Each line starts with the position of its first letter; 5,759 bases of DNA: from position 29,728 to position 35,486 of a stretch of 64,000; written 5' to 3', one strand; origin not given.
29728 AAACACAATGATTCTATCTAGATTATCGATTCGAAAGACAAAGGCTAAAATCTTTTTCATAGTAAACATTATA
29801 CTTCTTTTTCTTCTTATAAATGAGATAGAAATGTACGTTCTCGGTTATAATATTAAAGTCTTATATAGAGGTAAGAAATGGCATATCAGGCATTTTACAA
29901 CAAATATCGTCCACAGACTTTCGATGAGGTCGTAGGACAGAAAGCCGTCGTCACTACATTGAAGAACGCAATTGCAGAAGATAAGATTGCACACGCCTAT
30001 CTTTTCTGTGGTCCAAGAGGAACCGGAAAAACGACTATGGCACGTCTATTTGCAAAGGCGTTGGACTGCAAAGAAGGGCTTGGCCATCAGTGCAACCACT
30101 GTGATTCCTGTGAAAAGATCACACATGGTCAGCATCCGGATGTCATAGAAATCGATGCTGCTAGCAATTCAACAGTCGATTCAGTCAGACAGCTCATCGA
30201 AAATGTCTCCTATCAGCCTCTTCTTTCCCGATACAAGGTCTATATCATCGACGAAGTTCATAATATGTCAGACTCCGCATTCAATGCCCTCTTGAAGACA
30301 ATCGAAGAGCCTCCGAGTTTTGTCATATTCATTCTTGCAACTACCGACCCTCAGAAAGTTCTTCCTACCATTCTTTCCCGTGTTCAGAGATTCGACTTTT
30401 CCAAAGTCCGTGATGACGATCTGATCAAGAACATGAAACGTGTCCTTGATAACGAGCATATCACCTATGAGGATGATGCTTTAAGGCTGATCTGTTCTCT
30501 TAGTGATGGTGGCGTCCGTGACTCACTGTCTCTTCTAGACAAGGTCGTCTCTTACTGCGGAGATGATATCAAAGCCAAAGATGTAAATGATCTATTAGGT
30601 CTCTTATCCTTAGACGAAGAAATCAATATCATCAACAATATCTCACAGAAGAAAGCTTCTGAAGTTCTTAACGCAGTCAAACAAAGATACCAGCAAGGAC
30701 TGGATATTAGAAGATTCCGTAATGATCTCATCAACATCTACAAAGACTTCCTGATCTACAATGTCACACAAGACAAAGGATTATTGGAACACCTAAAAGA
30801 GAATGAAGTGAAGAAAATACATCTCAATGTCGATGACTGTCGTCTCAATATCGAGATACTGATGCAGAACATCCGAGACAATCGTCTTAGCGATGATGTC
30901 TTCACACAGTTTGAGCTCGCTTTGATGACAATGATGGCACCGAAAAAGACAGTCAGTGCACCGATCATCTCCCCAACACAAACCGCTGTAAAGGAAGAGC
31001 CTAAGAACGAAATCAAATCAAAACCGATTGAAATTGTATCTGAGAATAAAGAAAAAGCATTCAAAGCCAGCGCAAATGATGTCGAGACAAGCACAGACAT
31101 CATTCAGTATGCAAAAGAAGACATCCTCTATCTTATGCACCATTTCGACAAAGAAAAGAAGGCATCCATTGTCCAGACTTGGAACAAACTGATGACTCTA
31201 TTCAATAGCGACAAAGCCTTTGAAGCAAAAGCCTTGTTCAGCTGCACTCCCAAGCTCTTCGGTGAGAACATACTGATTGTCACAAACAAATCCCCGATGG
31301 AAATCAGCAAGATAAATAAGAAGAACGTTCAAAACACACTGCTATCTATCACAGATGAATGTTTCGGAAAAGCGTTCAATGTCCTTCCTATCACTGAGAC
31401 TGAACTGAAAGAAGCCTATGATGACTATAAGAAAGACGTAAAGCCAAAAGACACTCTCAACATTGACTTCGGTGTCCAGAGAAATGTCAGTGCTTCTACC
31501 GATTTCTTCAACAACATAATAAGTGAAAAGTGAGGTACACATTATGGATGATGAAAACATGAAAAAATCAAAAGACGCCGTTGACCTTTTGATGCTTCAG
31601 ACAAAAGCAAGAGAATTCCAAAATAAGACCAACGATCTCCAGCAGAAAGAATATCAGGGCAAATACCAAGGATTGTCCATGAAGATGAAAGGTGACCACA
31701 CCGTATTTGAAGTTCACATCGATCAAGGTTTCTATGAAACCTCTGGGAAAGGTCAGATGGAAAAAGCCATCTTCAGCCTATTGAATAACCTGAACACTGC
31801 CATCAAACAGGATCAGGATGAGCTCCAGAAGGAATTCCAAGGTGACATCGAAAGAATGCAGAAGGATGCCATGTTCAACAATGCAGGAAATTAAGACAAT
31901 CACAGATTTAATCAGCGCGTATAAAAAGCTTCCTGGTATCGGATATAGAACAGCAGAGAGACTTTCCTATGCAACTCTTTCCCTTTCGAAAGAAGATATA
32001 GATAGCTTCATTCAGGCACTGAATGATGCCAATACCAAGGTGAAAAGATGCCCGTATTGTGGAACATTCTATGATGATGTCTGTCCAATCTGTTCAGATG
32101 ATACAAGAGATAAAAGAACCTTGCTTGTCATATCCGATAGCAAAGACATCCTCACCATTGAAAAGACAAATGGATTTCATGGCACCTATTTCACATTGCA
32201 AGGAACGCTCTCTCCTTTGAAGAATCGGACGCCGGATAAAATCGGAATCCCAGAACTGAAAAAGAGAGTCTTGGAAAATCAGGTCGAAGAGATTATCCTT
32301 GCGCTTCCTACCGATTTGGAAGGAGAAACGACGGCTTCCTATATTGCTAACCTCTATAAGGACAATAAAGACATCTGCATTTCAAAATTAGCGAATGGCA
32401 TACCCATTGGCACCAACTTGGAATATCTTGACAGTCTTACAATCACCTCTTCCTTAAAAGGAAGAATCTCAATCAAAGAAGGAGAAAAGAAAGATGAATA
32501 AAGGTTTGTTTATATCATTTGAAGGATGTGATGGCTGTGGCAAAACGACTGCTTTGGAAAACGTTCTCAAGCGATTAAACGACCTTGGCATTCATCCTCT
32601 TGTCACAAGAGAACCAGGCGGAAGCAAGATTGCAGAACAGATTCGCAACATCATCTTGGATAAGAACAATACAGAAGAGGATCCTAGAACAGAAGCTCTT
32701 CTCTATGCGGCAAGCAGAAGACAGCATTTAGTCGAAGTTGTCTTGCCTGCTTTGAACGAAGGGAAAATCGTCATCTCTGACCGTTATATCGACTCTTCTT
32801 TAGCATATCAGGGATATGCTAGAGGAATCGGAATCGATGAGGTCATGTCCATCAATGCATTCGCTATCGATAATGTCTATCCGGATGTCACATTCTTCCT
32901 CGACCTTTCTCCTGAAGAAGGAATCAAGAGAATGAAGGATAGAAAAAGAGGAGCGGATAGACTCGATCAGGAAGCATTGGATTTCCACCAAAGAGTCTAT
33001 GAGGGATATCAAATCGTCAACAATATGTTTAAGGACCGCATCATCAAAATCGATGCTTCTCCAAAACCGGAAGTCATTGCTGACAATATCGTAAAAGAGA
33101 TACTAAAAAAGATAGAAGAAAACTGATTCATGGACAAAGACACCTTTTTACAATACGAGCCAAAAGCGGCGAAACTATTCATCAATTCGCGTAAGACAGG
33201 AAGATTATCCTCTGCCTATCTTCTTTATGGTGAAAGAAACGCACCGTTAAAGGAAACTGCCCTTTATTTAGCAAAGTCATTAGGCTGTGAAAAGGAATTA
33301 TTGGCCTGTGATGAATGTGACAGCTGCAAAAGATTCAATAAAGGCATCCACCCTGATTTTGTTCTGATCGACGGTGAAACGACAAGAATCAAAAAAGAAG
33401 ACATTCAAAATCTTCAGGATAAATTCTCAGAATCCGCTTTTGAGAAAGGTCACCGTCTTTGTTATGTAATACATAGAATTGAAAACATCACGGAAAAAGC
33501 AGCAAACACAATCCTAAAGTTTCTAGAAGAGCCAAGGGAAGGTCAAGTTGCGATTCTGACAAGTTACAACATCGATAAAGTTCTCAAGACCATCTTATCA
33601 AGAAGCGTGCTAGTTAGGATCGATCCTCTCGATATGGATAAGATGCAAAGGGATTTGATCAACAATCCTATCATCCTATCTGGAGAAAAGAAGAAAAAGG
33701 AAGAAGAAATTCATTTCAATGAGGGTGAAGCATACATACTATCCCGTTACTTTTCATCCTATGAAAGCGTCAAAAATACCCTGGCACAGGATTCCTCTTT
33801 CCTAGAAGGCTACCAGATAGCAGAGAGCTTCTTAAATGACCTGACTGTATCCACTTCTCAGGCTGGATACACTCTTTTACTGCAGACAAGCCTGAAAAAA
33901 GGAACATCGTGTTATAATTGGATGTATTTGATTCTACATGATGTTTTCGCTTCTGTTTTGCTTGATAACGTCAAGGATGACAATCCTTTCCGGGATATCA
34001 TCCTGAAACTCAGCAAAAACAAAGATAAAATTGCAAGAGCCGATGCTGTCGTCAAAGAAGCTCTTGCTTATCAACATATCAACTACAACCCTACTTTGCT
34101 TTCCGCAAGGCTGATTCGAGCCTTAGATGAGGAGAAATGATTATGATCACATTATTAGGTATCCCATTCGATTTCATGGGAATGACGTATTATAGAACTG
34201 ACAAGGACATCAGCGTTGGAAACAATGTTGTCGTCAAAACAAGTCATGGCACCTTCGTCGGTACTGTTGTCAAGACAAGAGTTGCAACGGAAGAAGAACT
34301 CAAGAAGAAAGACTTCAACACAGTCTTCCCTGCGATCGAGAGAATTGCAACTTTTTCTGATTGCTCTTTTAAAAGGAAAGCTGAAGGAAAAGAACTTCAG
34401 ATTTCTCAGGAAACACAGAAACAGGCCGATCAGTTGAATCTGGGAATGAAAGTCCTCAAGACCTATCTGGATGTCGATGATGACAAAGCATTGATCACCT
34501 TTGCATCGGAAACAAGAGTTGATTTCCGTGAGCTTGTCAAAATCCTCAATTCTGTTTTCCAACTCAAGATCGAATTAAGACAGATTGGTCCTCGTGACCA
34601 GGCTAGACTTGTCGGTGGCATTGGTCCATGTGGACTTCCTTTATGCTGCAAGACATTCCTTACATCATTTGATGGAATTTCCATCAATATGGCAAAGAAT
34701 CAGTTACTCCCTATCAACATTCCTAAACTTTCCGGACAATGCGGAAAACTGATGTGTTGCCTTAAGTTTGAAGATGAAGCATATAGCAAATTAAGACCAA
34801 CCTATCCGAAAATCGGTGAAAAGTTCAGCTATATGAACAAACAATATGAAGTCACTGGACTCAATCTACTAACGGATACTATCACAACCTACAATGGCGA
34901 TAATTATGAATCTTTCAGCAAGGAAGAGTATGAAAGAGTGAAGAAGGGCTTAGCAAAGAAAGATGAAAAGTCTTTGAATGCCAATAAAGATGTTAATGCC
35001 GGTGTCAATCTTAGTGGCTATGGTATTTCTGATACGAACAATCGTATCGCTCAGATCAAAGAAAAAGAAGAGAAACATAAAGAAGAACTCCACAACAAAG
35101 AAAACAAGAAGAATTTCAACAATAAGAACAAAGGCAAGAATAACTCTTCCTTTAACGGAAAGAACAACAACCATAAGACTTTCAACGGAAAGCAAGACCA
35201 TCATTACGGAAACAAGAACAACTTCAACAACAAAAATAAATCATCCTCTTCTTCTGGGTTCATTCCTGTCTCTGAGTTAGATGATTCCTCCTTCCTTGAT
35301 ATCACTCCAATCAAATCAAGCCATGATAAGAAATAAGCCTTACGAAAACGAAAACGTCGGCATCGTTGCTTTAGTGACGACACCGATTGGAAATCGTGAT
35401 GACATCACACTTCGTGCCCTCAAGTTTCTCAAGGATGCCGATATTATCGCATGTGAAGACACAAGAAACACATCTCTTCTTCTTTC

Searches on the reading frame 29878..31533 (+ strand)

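Call 13: search_protein_families(library=pfam, proteins=[window:29878-31533:+], max_evalue=0.0001)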
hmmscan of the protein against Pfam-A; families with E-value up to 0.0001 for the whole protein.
window:29878-31533:+ (551 aa): 9 families
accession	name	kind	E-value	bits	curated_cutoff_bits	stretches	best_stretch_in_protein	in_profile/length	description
PF13177.12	DNA_pol3_delta2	-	4.4e-51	173.5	27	1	20-177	1-160/161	DNA polymerase III, delta subunit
PF00004.35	AAA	-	2e-14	54.6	21.2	1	42-173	2-124/131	ATPase family associated with various cellular activities (AAA)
PF22608.2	DNAX_ATPase_lid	-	7.8e-11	42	27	1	185-228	5-48/49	DNA polymerase III clamp loader subunit, ATPase lid domain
PF12169.13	DNA_pol3_gamma3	-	1.1e-09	38.6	24.4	1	231-315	1-85/143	DNA polymerase III subunits gamma and tau domain III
PF13401.12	AAA_22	-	1.7e-08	35.2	27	1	41-143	8-109/130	AAA domain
PF07728.20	AAA_5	-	2.3e-08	34.6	22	1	42-144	3-92/139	AAA domain (dynein-related subfamily)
PF05496.18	RuvB_N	-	2.4e-07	31.1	27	1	11-64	2-59/159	Holliday junction DNA helicase RuvB P-loop domain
PF03215.21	Rad17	-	8.4e-06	26.3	23.8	1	4-64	7-71/186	Rad17 P-loop domain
PF13173.12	AAA_14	-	1.7e-05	25.3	27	0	40-148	4-91/129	AAA domain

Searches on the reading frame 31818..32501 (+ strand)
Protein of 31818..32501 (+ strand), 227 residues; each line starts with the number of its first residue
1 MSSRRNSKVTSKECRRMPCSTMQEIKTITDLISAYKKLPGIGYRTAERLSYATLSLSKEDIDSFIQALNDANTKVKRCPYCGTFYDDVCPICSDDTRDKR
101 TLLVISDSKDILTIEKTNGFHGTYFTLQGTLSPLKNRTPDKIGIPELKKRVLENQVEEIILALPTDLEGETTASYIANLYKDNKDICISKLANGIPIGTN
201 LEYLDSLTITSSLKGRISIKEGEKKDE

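Call 13: search_protein_families(library=pfam, proteins=[window:31818-32501:+], max_evalue=0.0001)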
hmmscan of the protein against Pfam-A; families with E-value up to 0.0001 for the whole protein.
window:31818-32501:+ (227 aa): 4 families
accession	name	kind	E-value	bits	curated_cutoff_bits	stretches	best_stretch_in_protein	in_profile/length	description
PF13662.12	Toprim_4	-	6.3e-17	62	25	1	101-191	2-84/85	Toprim domain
PF21176.3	RecR_HhH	-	2.5e-09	37.2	27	1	28-71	1-44/45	RecR, helix-hairpin-helix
PF21175.2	RecR_C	-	2.3e-08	33.7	22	1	194-216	1-23/24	RecR, C-terminal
PF01751.28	Toprim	-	9.5e-07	29.3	23.1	1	102-182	2-86/96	Toprim domain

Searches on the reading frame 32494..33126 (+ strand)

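Call 13: search_protein_families(library=pfam, proteins=[window:32494-33126:+], max_evalue=0.0001)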
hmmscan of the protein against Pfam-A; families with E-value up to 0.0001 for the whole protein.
window:32494-33126:+ (210 aa): 2 families
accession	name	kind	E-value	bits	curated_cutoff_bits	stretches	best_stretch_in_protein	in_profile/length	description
PF02223.23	Thymidylate_kin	-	5.5e-54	183.1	27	1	9-199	1-185/185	Thymidylate kinase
PF13521.12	AAA_28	-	2e-08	35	27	1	7-176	2-150/164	AAA domain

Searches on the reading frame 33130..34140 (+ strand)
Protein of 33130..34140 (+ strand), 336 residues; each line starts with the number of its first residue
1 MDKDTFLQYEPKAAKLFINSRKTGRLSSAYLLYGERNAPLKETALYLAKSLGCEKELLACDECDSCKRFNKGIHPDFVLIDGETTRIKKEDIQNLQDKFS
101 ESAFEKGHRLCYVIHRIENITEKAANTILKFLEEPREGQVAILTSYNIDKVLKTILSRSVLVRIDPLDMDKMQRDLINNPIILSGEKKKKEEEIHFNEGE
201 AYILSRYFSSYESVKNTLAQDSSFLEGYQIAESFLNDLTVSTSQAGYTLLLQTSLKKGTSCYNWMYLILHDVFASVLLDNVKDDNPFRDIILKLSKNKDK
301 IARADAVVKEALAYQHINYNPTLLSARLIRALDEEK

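Call 13: search_protein_families(library=pfam, proteins=[window:33130-34140:+], max_evalue=0.0001)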
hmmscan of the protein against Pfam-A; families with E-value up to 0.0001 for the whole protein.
window:33130-34140:+ (336 aa): 1 family
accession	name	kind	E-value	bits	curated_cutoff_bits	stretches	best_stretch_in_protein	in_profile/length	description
PF13177.12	DNA_pol3_delta2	-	4.9e-46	157.1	27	1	11-167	3-160/161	DNA polymerase III, delta subunit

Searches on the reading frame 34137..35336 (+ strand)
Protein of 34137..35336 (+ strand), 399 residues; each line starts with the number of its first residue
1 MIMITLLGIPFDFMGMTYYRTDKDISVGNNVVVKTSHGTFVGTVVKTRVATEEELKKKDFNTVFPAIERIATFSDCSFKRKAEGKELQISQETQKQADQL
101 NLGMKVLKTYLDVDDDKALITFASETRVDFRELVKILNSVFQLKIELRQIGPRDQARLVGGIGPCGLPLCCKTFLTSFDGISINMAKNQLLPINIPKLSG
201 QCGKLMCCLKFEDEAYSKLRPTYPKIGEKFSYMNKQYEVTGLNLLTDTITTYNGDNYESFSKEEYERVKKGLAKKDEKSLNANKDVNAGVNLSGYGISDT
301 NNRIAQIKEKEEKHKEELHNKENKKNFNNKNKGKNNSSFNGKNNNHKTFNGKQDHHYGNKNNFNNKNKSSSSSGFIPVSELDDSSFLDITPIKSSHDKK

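Call 13: search_protein_families(library=pfam, proteins=[window:34137-35336:+], max_evalue=0.0001)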
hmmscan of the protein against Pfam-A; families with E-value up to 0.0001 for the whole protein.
window:34137-35336:+ (399 aa): 1 family
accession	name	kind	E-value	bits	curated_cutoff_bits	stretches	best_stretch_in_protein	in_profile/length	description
PF04468.17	PSP1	-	1.7e-18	67.1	27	1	67-150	3-86/86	PSP1 C-terminal conserved region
